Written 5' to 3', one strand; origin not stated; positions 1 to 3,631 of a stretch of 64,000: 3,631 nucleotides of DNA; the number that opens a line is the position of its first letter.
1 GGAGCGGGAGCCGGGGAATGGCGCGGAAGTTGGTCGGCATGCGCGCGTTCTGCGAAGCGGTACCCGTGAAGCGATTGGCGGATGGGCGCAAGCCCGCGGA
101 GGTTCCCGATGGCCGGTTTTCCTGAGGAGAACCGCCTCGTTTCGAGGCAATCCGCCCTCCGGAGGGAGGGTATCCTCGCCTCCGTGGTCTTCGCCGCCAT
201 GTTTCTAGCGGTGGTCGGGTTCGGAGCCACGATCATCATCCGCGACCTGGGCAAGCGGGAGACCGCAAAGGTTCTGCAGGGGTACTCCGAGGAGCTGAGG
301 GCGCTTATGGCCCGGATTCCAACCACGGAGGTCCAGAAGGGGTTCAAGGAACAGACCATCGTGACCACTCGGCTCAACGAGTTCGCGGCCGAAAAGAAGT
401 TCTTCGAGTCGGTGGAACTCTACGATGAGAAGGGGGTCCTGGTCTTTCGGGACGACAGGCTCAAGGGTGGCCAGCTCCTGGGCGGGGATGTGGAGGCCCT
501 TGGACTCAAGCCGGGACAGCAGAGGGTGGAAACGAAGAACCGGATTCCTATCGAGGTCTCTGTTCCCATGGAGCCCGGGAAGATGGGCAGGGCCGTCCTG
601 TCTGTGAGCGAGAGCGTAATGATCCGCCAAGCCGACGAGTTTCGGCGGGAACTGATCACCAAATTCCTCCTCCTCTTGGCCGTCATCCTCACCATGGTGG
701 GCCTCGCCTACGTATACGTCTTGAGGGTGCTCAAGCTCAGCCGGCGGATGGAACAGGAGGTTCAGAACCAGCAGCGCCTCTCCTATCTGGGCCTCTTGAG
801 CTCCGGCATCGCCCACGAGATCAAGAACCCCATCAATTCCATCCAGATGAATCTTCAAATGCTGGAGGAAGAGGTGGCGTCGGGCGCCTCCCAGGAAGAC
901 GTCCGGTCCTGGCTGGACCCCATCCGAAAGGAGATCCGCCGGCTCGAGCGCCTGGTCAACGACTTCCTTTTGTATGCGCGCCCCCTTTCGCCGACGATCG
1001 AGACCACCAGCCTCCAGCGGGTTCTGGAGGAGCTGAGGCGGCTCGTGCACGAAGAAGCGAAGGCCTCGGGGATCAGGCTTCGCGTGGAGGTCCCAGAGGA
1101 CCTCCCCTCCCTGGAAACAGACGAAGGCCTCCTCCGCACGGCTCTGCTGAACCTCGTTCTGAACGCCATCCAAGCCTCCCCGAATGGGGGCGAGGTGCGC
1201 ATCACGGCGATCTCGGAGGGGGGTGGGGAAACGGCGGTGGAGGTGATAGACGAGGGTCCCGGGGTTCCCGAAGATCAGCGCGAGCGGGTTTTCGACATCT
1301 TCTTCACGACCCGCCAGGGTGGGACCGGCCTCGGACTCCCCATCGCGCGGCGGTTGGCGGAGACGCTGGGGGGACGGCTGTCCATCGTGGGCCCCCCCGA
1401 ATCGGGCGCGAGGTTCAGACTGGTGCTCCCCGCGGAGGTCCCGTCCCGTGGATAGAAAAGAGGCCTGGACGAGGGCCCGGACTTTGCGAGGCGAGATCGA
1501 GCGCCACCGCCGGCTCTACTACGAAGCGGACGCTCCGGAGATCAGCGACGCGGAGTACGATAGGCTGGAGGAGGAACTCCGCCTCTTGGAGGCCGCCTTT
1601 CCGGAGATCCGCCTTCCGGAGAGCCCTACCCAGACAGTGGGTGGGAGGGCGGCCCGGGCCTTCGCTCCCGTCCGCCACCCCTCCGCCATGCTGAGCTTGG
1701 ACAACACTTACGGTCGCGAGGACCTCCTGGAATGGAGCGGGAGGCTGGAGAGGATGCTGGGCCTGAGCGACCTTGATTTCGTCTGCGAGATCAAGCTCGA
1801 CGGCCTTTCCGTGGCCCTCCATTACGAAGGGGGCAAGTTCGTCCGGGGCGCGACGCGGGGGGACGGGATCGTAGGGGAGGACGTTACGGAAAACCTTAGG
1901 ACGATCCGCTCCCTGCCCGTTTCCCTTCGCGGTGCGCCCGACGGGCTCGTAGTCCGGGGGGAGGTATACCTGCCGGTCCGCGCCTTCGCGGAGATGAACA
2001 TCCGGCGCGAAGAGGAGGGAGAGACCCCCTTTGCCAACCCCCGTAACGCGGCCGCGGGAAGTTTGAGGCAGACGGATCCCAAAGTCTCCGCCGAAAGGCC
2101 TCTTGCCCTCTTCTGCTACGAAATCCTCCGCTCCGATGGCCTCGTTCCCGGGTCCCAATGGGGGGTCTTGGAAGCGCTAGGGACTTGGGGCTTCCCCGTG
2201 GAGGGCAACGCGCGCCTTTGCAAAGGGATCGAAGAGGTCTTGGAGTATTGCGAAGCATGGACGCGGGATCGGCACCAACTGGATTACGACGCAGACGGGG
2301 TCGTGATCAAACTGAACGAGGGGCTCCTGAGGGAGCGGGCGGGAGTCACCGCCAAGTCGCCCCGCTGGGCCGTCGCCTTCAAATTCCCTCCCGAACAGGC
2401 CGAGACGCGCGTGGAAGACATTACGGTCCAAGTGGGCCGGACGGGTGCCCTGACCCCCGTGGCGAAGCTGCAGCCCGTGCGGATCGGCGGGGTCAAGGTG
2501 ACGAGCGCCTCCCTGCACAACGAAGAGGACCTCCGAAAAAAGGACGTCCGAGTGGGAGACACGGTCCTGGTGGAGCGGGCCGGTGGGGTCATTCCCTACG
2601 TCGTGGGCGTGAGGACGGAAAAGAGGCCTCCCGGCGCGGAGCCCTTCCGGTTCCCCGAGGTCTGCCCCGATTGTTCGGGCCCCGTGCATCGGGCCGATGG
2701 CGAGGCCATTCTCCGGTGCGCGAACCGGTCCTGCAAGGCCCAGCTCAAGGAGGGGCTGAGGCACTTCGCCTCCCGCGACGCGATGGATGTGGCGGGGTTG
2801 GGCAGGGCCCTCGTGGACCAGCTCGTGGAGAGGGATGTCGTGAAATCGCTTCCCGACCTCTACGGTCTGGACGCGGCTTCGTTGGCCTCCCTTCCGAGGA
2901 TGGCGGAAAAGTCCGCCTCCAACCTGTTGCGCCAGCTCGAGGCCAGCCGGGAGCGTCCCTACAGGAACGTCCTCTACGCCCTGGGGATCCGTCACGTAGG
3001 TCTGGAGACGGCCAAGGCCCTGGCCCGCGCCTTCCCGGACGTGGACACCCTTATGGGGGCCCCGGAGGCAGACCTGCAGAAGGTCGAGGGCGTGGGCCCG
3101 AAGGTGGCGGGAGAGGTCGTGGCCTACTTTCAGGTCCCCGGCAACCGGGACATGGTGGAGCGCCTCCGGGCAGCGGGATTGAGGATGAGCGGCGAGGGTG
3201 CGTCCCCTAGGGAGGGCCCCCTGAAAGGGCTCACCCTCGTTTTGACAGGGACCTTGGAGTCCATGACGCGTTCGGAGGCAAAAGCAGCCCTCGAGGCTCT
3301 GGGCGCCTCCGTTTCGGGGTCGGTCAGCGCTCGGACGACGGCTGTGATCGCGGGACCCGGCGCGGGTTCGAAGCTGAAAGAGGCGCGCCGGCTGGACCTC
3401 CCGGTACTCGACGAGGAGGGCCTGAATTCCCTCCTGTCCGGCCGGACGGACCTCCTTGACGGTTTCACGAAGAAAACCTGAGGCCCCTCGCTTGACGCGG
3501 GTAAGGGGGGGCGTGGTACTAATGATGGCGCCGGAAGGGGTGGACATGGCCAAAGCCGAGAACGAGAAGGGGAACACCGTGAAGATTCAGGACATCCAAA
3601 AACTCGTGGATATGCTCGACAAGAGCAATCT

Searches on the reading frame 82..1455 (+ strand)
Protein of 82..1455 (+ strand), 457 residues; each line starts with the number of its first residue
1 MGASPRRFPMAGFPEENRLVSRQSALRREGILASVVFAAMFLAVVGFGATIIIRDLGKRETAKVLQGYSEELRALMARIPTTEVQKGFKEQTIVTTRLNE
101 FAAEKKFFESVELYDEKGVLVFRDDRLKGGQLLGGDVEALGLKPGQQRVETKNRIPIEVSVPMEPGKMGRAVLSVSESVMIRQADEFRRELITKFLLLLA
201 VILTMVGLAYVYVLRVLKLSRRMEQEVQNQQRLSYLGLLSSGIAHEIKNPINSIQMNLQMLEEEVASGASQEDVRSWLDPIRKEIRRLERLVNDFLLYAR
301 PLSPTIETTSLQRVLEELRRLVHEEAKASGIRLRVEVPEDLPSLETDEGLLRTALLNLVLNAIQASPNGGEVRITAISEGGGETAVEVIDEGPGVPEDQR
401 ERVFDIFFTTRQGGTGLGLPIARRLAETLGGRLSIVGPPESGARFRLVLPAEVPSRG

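Call 53: search_protein_families(library=pfam, proteins=[window:82-1455:+], max_evalue=0.00001)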
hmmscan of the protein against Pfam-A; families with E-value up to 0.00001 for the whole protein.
window:82-1455:+ (457 aa): 2 families
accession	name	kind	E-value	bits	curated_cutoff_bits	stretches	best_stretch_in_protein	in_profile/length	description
PF02518.31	HATPase_c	-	5.3e-25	88.5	26.4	1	347-452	2-110/111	Histidine kinase-, DNA gyrase B-, and HSP90-like ATPase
PF00512.31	HisKA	-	2.9e-16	59.7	26.9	1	238-301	4-63/66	His Kinase A (phospho-acceptor) domain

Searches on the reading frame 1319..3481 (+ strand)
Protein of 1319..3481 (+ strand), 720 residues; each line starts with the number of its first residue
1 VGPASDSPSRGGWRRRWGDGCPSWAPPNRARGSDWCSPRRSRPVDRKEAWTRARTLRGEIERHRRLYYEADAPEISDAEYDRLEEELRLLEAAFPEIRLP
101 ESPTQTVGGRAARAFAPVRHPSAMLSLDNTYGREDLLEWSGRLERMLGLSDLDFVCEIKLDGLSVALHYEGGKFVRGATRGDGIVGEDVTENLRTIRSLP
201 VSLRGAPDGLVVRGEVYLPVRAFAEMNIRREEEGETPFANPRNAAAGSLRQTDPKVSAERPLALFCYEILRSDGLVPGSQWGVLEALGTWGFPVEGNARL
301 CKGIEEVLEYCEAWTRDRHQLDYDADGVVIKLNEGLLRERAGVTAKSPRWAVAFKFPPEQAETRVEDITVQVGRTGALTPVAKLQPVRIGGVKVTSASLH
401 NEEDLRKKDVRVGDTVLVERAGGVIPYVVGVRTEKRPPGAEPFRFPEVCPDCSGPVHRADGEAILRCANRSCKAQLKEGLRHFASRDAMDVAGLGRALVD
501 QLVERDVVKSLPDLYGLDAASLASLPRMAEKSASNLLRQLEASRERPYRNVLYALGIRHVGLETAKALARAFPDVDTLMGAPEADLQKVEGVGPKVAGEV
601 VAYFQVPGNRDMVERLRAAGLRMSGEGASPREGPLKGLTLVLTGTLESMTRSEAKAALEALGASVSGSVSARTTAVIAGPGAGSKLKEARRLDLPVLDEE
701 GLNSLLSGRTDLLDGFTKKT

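Call 53: search_protein_families(library=pfam, proteins=[window:1319-3481:+], max_evalue=0.00001)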
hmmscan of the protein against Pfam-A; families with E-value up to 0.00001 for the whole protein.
window:1319-3481:+ (720 aa): 7 families
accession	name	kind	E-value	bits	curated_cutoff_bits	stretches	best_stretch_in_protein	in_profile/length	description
PF01653.23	DNA_ligase_aden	-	1.9e-89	299.9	27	1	114-359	3-253/253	NAD-dependent DNA ligase adenylation domain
PF03120.22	DNA_ligase_OB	-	3.6e-32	110.5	32.9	1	362-438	1-77/79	NAD-dependent DNA ligase OB-fold domain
PF12826.13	HHH_2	-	2.3e-21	76.1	27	1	551-613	2-64/64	Helix-hairpin-helix motif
PF00533.33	BRCT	-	2.3e-13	50.6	21.3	1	631-703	2-75/78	BRCA1 C Terminus (BRCT) domain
PF14520.12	HHH_5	-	1.5e-12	48.2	27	0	555-601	5-52/57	Helix-hairpin-helix domain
PF03119.21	DNA_ligase_ZBD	-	5.5e-07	29.8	25.8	1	449-474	2-27/27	NAD-dependent DNA ligase C4 zinc finger domain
PF22745.1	Nlig-Ia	-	2.5e-06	28.5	27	1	56-97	9-50/92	DNA ligase-like, N-terminal NAD+-binding domain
